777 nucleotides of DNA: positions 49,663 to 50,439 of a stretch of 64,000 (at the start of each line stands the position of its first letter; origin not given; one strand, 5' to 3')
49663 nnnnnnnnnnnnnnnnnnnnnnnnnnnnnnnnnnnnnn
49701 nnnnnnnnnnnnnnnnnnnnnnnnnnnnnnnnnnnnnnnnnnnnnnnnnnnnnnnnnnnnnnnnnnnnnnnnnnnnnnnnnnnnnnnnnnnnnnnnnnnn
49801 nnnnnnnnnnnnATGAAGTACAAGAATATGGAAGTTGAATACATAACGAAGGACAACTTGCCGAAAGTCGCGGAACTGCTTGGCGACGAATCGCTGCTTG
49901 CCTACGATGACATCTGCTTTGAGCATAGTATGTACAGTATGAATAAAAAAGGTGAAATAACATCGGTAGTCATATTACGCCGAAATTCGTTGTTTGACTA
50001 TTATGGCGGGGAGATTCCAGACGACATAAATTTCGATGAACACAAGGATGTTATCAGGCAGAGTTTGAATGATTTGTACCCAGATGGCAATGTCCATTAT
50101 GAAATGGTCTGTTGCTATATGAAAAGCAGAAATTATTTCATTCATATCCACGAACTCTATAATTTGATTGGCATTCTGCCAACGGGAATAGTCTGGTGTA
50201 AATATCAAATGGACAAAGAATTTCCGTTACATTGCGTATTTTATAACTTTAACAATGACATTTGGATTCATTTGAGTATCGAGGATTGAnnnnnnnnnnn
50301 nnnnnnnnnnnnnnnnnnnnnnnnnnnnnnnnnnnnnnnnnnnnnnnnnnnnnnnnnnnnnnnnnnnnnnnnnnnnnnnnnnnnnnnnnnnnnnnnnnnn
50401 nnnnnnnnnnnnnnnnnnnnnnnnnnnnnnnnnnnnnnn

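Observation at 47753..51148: IS1595-family transposase inside a 3.4-kb unit bounded by about 65-bp inverted repeats, carrying three AT-rich cargo genes, inserted at a strand-switch point of the phage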

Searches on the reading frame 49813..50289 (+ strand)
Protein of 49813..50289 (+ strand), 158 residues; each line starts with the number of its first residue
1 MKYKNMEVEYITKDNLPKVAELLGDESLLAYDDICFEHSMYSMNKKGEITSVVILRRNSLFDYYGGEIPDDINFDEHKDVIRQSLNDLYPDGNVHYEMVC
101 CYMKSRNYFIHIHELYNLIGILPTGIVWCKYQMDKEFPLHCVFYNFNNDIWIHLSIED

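Call 6: search_protein_families(library=pfam, proteins=[window:49813-50289:+], max_evalue=0.1)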
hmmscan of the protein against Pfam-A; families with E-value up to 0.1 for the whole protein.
window:49813-50289:+ (158 aa): 0 families

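Call 20: search_protein_families(library=padloc, proteins=[window:49813-50289:+], max_evalue=0.1)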
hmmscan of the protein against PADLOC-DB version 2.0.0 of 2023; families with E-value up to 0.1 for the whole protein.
window:49813-50289:+ (158 aa): 0 families

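Call 21: search_protein_families(library=phrogs, proteins=[window:49813-50289:+], max_evalue=0.1)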
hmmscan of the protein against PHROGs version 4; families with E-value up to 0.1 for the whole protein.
window:49813-50289:+ (158 aa): 1 family
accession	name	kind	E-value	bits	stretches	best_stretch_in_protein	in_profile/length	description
phrog_7142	-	tail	0.073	12.5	1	22-73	121-169/622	tail protein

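Call 36: find_homologous_proteins(query=window:49813-50286:+, max_evalue=0.01)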
Query window:49813-50286:+ (158 aa): 3 proteins with E <= 0.01 among 13 candidates.
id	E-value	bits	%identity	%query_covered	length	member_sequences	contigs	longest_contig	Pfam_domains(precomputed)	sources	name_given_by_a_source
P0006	2.0e-99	348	95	100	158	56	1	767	-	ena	-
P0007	1.5e-72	261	72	100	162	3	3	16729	-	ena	-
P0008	3.8e-67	243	93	73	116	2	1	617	-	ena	-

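Call 38: find_encoding_contigs(protein=P0007, flank=8000, max_places=6)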
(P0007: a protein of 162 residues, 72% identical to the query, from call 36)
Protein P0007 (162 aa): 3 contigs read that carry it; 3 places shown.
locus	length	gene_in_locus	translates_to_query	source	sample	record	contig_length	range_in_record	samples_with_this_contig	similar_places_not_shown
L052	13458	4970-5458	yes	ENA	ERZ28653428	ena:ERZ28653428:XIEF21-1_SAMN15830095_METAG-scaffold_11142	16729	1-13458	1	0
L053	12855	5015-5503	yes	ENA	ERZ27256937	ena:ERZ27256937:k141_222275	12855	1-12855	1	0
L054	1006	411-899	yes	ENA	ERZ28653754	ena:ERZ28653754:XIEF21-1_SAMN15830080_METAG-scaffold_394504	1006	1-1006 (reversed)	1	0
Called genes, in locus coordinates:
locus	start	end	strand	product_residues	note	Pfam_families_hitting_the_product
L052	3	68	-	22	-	?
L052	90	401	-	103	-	PF01381:HTH_3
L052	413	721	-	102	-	PF05015:HigB-like_toxin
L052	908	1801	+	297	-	PF14771:DUF4476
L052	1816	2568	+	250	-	PF01936:NYN, PF12872:OST-HTH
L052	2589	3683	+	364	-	PF13506:Glyco_transf_21, PF00535:Glycos_transf_2, PF10111:Glyco_tranf_2_2, PF13641:Glyco_tranf_2_3, PF13632:Glyco_trans_2_3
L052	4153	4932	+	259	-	-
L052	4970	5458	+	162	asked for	-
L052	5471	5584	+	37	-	-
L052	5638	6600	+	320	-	PF13306:LRR_5, PF13855:LRR_8 (faint), PF13306:LRR_5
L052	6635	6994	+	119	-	-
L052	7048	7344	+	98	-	-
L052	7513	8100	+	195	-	-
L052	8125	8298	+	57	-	-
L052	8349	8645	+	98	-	-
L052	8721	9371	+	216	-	-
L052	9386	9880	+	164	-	-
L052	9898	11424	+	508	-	PF11074:DUF2779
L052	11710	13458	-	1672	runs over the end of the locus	?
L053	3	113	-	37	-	?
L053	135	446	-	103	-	PF01381:HTH_3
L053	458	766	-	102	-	PF05015:HigB-like_toxin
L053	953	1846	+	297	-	PF14771:DUF4476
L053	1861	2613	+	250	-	PF01936:NYN, PF12872:OST-HTH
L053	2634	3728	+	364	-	PF13506:Glyco_transf_21, PF00535:Glycos_transf_2, PF10111:Glyco_tranf_2_2, PF13641:Glyco_tranf_2_3, PF13632:Glyco_trans_2_3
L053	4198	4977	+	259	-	-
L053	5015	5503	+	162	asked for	-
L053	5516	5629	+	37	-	-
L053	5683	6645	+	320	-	PF13306:LRR_5, PF13855:LRR_8 (faint), PF13306:LRR_5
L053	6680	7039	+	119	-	-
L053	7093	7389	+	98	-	-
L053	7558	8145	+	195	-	-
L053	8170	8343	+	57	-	-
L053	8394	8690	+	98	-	-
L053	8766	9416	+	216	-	-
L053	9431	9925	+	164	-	-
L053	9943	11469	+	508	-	PF11074:DUF2779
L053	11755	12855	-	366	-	?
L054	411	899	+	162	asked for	-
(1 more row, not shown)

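Call 61: predict_structure(alignment_id=A3)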
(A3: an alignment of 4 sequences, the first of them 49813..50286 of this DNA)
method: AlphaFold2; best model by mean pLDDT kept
length: 158 residues; sequences in the alignment: 4
mean_pLDDT: 55.7   pTM: 0.54
mean pLDDT of the five models: 55.7, 55.6, 55.4, 44.4, 35.4
residues with pLDDT >= 90: 4; 70-90: 38; 50-70: 31; < 50: 85
segments of 3 or more residues with pLDDT < 50: 2-4, 58-95, 117-158
pLDDT, mean of each block of 10 residues (from residue 1): 59 89 81 70 78 62 41 45 45 53 62 49 42 38 39 35
secondary structure, 60 per line:
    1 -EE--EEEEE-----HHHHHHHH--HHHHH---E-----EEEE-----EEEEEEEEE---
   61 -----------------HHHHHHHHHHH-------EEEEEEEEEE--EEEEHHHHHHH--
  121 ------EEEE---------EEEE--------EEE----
elements in order: E6-10 H16-23 H26-30 E40-43 E49-57 H78-88 E96-105 E108-111 H112-118 E127-130 E140-143 E152-154

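Call 63: search_solved_structures(query=A3, max_evalue=5)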
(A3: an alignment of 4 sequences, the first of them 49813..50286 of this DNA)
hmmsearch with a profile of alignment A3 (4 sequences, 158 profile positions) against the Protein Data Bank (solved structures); distinct sequences matched with E-value up to 5: 2.
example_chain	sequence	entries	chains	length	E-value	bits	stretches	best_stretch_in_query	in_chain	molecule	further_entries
1hq0_A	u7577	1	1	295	0.004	20.4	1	5-71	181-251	CYTOTOXIC NECROTIZING FACTOR 1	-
1hzg_A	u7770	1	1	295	0.004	20.4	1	5-71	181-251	CYTOTOXIC NECROTIZING FACTOR 1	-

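Call 65: search_solved_structures(query=A3, max_evalue=1, show_alignments=1)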
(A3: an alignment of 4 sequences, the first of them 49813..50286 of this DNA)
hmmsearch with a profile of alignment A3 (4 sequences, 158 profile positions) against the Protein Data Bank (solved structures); distinct sequences matched with E-value up to 1: 2.
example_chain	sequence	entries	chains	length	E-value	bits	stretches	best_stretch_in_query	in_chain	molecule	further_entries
1hq0_A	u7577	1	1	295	0.004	20.4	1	5-71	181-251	CYTOTOXIC NECROTIZING FACTOR 1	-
1hzg_A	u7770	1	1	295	0.004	20.4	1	5-71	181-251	CYTOTOXIC NECROTIZING FACTOR 1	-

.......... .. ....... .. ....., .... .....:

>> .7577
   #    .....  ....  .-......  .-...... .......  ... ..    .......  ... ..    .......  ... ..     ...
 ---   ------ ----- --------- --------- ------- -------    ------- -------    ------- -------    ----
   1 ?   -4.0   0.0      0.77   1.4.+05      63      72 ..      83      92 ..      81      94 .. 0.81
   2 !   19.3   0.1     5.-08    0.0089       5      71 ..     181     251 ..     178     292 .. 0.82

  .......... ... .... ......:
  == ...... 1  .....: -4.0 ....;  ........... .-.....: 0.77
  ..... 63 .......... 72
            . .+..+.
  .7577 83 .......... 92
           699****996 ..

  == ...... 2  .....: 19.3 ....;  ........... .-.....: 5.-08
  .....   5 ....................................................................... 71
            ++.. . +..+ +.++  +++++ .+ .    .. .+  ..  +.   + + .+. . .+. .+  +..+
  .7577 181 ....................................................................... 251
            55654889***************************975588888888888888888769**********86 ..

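Call 71: fold_search(model_id=the predicted structure, library=pdb)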
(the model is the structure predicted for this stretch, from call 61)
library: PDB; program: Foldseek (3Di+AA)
matches with E <= 10: 424; with E <= 0.001: 0
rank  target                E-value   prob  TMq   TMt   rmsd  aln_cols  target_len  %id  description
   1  8wmb                  9.2e-03  0.94  0.34  0.26  11.9       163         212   18  Crystal Structure of Drosophila melanogaster D46A Dopamine N-Acetyltransferase in Complex with Acetyl-CoA (released 2024-10-02)
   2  6k80                  9.8e-03  0.97  0.37  0.29  11.6       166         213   19  Crystal Structure of Drosophila melanogaster Dopamine N-Acetyltransferase in Complex with CoA and Tryptophol (released 2020-06-17)
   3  5gif                  1.0e-02  0.94  0.34  0.27  11.7       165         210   19  Crystal Structure of Drosophila melanogaster E47D Dopamine N-Acetyltransferase in Binary Complex with Acetyl-CoA (released 2017-07-05)
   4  5gii                  1.2e-02  0.93  0.34  0.27  11.7       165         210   19  Crystal Structure of Drosophila melanogaster E47N Dopamine N-Acetyltransferase in Ternary Complex with CoA and Acetyl-ph (released 2017-07-05)
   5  5gi5                  1.2e-02  0.89  0.32  0.25  11.7       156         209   18  Crystal Structure of Drosophila melanogaster Dopamine N-Acetyltransferase Bound to CoA (released 2017-07-05)
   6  8wme_A                1.7e-02  0.91  0.34  0.26  11.8       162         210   18  Crystal Structure of Drosophila melanogaster D46A Dopamine N-Acetyltransferase (released 2024-10-02)
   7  5gi6                  2.0e-02  0.85  0.32  0.26  11.4       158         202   17  Crystal Structure of Drosophila melanogaster Dopamine N-Acetyltransferase Bound to CoA and Phenylethylamine (released 2017-07-05)
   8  3te4                  2.1e-02  0.90  0.34  0.27  11.9       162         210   19  Crystal structure of dopamine N Acetyltransferase in complex with acetyl-COA from Drosophila Melanogaster (released 2012-07-11)
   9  2oh1_A                6.3e-02  0.38  0.28  0.26  16.3       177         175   11  Crystal structure of acetyltransferase GNAT family (YP_013287.1) from Listeria monocytogenes 4b F2365 at 1.46 A resolu (released 2007-02-13)
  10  7q3a_A                6.7e-02  0.77  0.34  0.18  13.8       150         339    5  Crystal structure of MAB_4324 a tandem repeat GNAT from Mycobacterium abscessus (released 2022-05-04)
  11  7q3a_B                1.5e-01  0.57  0.34  0.18  13.9       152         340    5  Crystal structure of MAB_4324 a tandem repeat GNAT from Mycobacterium abscessus (released 2022-05-04)
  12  2oh1_C                1.7e-01  0.25  0.28  0.26  16.4       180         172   11  Crystal structure of acetyltransferase GNAT family (YP_013287.1) from Listeria monocytogenes 4b F2365 at 1.46 A resolu (released 2007-02-13)
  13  1yk3_A                2.1e-01  0.28  0.27  0.23  15.4       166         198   10  Crystal structure of Rv1347c from Mycobacterium tuberculosis (released 2005-02-01)
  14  4zm6_A                2.4e-01  0.47  0.22  0.05   8.6        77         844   10  A unique GCN5-related glucosamine N-acetyltransferase region exist in the fungal multi-domain GH3 beta-N-acetylglucosa (released 2015-12-09)
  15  2jlm_B                2.4e-01  0.44  0.26  0.24  13.9       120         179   14  Structure of a Putative Acetyltransferase (ACIAD1637) from Acinetobacter baylyi ADP1 (released 2009-01-20)
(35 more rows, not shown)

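Call 82: search_protein_families(library=ncbifam, proteins=[window:49813-50289:+], max_evalue=0.01)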
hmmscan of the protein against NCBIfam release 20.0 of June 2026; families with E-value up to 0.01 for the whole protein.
window:49813-50289:+ (158 aa): 0 families

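Call 99: search_solved_structures(query=A6, max_evalue=10, show_alignments=2)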
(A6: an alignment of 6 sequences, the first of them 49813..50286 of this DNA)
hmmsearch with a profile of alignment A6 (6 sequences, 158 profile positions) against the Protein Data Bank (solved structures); distinct sequences matched with E-value up to 10: 4.
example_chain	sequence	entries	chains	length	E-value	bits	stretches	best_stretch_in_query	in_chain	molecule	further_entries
3zfj_A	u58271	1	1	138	0.31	14.5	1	7-78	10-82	PNEUMOCOCCAL HISTIDINE TRIAD PROTEIN D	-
5ekp_C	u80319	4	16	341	0.88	13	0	68-127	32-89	Uncharacterized glycosyltransferase sll0501 | Glycosyltransferase sll0501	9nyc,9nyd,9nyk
5eke_A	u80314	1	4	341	0.89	13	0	68-127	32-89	Uncharacterized glycosyltransferase sll0501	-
9nye_A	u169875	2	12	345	0.91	12.9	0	68-127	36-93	Glycosyltransferase sll0501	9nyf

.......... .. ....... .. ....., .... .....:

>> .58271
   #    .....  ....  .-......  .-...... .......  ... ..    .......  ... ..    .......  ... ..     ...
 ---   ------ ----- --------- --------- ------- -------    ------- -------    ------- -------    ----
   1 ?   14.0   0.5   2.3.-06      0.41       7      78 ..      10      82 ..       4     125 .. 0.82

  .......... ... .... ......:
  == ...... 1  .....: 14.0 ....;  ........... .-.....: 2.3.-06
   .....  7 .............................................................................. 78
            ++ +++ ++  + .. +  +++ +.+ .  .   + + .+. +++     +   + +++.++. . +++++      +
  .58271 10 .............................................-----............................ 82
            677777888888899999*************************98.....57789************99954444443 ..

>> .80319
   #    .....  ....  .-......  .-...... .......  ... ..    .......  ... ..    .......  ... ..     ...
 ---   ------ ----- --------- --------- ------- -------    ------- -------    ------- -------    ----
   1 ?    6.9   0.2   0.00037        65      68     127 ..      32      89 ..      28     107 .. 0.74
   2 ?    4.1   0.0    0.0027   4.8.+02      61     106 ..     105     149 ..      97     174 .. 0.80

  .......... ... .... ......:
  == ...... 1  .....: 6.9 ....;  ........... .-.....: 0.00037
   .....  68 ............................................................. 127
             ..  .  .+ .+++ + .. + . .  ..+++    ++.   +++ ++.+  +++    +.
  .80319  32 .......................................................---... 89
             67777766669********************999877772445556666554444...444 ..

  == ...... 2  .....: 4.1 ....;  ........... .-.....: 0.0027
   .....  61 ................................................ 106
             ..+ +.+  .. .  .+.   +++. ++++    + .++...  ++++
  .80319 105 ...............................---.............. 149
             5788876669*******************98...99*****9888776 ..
